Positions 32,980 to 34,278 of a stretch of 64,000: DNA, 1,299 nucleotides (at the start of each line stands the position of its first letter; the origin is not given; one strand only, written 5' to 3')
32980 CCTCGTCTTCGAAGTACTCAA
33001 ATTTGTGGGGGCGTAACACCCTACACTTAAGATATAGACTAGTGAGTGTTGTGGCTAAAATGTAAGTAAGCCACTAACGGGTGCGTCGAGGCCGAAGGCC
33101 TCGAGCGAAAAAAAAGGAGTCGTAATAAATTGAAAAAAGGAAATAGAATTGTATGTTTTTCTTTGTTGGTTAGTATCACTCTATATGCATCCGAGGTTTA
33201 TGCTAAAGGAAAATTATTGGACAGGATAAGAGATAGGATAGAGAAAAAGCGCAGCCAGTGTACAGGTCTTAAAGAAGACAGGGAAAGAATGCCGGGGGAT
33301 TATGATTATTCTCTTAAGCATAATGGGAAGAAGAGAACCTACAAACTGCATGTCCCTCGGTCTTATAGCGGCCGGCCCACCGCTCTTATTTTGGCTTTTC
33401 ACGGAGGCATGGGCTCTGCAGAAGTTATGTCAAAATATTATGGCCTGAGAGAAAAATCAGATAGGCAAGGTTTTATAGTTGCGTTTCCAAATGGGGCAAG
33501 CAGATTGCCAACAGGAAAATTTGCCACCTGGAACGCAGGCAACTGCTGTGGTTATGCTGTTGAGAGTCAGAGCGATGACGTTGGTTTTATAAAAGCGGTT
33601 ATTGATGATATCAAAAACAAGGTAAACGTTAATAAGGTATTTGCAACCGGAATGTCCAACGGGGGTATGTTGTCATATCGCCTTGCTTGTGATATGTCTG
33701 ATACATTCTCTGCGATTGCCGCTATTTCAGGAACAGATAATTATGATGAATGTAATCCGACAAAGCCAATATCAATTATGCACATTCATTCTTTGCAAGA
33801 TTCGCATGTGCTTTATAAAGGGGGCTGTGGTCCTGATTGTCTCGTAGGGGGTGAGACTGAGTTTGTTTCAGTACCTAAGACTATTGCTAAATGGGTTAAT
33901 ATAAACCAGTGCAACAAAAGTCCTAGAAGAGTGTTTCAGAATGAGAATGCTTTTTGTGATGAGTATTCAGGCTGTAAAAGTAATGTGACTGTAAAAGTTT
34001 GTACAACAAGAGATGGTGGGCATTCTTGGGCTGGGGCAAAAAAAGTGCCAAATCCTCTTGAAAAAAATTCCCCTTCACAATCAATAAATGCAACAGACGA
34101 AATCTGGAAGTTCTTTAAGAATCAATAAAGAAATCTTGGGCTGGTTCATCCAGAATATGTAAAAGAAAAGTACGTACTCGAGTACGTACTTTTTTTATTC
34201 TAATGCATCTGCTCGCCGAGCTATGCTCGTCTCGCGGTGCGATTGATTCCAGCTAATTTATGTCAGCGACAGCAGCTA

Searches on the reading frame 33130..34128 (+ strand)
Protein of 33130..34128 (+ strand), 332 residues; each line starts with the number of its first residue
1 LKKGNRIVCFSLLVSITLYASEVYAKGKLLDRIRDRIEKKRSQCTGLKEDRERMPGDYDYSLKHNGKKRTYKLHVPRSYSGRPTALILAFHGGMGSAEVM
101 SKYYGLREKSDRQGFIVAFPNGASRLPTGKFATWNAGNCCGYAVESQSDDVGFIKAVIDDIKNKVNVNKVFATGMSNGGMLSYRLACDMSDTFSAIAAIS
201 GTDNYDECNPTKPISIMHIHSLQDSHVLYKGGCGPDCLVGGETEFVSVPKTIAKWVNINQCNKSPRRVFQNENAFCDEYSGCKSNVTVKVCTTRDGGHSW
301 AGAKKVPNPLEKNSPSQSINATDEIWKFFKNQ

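Call 3: search_protein_families(library=pfam, proteins=[window:33130-34128:+], max_evalue=1)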
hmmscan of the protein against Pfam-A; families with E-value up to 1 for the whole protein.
window:33130-34128:+ (332 aa): 7 families
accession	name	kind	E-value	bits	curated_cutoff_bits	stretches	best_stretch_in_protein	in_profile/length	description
PF10503.15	Esterase_PHB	-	8.1e-06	25.7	23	1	71-203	3-132/219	Esterase PHB depolymerase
PF00326.27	Peptidase_S9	-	0.0006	19.8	22.6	1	144-201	42-97/213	Prolyl oligopeptidase family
PF02230.22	Abhydrolase_2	-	0.0075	16.6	23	1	154-227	90-170/217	Phospholipase/Carboxylesterase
PF06028.17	DUF915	-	0.083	12.7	22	1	149-186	84-121/255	Alpha/beta hydrolase of unknown function (DUF915)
PF00561.26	Abhydrolase_1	-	0.084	13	25.8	1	149-201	48-102/245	alpha/beta hydrolase fold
PF00756.26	Esterase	-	0.11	12.7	22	1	66-202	5-149/251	Putative esterase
PF12146.15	Hydrolase_4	-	0.14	11.9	27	1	154-200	62-108/239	Serine aminopeptidase, S33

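Call 4: search_protein_families(library=ncbifam, proteins=[window:33130-34128:+], max_evalue=1)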
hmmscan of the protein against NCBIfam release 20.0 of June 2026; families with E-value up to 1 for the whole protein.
window:33130-34128:+ (332 aa): 8 families
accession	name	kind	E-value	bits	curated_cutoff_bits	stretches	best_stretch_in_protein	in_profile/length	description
NF050058.1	e_dPHAscl_type1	hypoth_equivalog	5.9e-49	167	150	1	63-329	2-276/276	extracellular catalytic domain type 1 short-chain-length polyhydroxyalkanoate depolymerase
TIGR01840.1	esterase_phb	subfamily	1.1e-12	47.9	107.85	1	72-203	2-130/213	PHB depolymerase family esterase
NF050057.1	e_dPHAmcl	equivalog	3.5e-08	33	270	1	114-209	86-177/252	extracellular medium-chain-length polyhydroxyalkanoate depolymerase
NF050059.1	e_dPHAscl_type2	hypoth_equivalog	0.0057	16.1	280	0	163-203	4-44/305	extracellular catalytic domain type 2 short-chain-length polyhydroxyalkanoate depolymerase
NF053518.1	DipepPtdsDpp5Prph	equivalog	0.013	14.1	900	1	99-205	438-543/655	dipeptidyl-peptidase Dpp5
NF052610.1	macro_16_ester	equivalog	0.027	13.8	420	1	127-211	61-136/281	alpha/beta fold macrolide esterase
TIGR01250.1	pro_imino_pep_2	subfamily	0.034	13.7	167.65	1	158-208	86-136/288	proline iminopeptidase-family hydrolase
NF058665.1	HaHSL_fam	equivalog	0.14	11.5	320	0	154-190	114-149/260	hormone-sensitive lipase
